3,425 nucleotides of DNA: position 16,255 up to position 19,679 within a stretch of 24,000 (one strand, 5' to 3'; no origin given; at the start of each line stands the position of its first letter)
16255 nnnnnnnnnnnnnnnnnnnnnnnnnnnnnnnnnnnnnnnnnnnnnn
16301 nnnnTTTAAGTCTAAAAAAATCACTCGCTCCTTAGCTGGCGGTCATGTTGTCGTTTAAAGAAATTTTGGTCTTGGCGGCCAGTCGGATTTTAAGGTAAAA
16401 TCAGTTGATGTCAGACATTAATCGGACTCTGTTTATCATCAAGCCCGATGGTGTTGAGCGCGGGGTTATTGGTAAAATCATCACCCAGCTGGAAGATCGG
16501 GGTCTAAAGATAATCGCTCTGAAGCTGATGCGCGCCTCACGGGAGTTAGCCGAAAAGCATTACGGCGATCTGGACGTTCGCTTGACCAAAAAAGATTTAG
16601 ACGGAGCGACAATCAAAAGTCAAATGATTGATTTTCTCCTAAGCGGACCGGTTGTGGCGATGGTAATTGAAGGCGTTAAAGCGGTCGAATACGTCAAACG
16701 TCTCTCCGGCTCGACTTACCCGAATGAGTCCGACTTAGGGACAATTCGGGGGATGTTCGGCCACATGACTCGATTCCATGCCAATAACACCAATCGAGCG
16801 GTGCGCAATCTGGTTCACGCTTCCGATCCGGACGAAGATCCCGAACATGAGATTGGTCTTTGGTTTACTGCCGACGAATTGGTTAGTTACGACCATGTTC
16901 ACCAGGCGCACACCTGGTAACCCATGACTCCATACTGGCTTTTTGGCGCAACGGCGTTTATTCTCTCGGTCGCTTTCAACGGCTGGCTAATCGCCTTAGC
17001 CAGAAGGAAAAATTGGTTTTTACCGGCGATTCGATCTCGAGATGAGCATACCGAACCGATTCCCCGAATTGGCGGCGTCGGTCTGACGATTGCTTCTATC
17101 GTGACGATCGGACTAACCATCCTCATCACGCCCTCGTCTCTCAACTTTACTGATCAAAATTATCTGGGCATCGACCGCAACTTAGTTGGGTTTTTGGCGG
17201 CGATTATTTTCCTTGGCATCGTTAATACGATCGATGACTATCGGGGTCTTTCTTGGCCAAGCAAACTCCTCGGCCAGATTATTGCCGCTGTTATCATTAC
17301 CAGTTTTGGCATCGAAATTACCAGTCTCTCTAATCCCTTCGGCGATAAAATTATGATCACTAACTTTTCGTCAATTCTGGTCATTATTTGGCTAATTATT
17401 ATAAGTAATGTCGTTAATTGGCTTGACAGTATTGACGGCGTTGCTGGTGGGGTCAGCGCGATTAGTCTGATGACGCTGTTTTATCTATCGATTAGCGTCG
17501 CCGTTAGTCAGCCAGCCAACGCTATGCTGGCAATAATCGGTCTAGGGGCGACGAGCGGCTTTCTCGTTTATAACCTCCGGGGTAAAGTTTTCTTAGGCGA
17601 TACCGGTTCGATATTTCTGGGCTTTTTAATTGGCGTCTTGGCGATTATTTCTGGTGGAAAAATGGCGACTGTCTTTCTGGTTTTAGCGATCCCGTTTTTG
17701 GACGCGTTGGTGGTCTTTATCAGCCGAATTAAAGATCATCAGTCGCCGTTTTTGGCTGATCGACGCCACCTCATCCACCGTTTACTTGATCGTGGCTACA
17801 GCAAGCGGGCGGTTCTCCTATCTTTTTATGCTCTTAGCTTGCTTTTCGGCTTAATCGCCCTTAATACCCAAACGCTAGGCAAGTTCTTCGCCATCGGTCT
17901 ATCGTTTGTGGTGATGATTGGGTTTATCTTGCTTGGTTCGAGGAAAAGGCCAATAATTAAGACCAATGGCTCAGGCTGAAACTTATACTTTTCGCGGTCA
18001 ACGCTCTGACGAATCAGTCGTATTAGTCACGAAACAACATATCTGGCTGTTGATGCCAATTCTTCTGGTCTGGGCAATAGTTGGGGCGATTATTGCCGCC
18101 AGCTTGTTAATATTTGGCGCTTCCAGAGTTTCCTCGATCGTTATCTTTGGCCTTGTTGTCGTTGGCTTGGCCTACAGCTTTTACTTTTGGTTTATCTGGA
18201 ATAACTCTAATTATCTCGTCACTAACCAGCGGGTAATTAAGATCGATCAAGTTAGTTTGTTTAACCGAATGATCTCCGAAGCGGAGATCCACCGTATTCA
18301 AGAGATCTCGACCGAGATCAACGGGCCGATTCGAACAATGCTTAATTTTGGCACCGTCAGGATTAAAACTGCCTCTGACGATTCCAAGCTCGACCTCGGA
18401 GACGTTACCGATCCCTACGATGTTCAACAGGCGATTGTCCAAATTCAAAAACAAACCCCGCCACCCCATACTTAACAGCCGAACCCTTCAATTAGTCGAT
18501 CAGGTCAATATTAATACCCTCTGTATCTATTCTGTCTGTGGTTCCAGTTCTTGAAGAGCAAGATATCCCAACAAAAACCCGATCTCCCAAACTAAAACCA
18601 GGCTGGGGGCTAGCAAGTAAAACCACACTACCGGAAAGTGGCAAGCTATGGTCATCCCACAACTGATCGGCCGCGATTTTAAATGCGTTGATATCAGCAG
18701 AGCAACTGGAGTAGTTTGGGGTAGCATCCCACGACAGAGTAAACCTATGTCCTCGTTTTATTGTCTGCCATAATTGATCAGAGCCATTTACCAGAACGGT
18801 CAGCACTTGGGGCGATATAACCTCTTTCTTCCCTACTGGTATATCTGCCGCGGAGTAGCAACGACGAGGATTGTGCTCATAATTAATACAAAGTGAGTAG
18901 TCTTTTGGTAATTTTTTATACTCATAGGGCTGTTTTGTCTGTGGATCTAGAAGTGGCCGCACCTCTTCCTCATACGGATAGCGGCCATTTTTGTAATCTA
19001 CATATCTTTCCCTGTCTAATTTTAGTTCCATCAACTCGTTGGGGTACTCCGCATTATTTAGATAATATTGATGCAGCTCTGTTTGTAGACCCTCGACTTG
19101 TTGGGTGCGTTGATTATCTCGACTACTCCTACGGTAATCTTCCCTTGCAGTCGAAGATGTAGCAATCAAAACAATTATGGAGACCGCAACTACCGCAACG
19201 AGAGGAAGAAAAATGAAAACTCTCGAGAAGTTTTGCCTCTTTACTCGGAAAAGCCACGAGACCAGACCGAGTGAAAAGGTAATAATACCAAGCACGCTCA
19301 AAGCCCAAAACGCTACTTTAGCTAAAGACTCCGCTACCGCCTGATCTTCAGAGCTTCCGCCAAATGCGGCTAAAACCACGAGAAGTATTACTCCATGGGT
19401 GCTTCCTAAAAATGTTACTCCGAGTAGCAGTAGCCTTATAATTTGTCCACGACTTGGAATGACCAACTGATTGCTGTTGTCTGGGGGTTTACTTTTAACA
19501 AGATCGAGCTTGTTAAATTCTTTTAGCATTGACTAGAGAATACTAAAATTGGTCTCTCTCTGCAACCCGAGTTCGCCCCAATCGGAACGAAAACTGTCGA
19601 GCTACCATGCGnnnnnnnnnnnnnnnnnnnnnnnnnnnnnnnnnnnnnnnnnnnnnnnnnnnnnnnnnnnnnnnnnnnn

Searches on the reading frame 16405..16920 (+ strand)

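Call 7: search_protein_families(library=pfam, proteins=[window:16405-16920:+], max_evalue=0.001)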
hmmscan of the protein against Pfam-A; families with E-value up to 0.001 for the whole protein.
window:16405-16920:+ (171 aa): 1 family
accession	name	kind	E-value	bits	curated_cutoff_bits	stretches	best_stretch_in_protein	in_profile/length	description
PF00334.24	NDK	-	1.1e-37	129.4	27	1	6-158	1-134/135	Nucleoside diphosphate kinase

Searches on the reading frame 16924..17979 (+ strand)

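Call 7: search_protein_families(library=pfam, proteins=[window:16924-17979:+], max_evalue=0.001)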
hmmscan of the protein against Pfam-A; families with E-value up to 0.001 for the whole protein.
window:16924-17979:+ (351 aa): 1 family
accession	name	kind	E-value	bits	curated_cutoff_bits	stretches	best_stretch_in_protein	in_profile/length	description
PF00953.26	Glycos_transf_4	-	2.8e-30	105.9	27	1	88-243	2-159/160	Glycosyl transferase family 4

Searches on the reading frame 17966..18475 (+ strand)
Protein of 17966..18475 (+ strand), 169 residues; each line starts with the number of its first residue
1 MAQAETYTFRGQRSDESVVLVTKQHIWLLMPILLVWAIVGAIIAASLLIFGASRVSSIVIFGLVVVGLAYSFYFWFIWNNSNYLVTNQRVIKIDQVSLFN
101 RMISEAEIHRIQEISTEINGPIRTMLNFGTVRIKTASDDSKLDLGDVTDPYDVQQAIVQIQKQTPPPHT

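Call 8: search_protein_families(library=pfam, proteins=[window:17966-18475:+], max_evalue=0.001)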
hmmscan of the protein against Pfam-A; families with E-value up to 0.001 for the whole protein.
window:17966-18475:+ (169 aa): 1 family
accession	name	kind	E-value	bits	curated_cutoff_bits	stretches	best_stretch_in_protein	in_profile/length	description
PF03703.20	bPH_2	-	3.6e-06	27.6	22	1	78-155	1-76/78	Bacterial PH domain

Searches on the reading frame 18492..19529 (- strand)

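Call 8: search_protein_families(library=pfam, proteins=[window:18492-19529:-], max_evalue=0.001)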
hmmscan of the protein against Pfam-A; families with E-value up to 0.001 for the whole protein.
window:18492-19529:- (345 aa): 1 family
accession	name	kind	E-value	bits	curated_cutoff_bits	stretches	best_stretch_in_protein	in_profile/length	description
PF00335.26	Tetraspanin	-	0.00048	20.3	32.1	1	34-157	13-121/225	Tetraspanin family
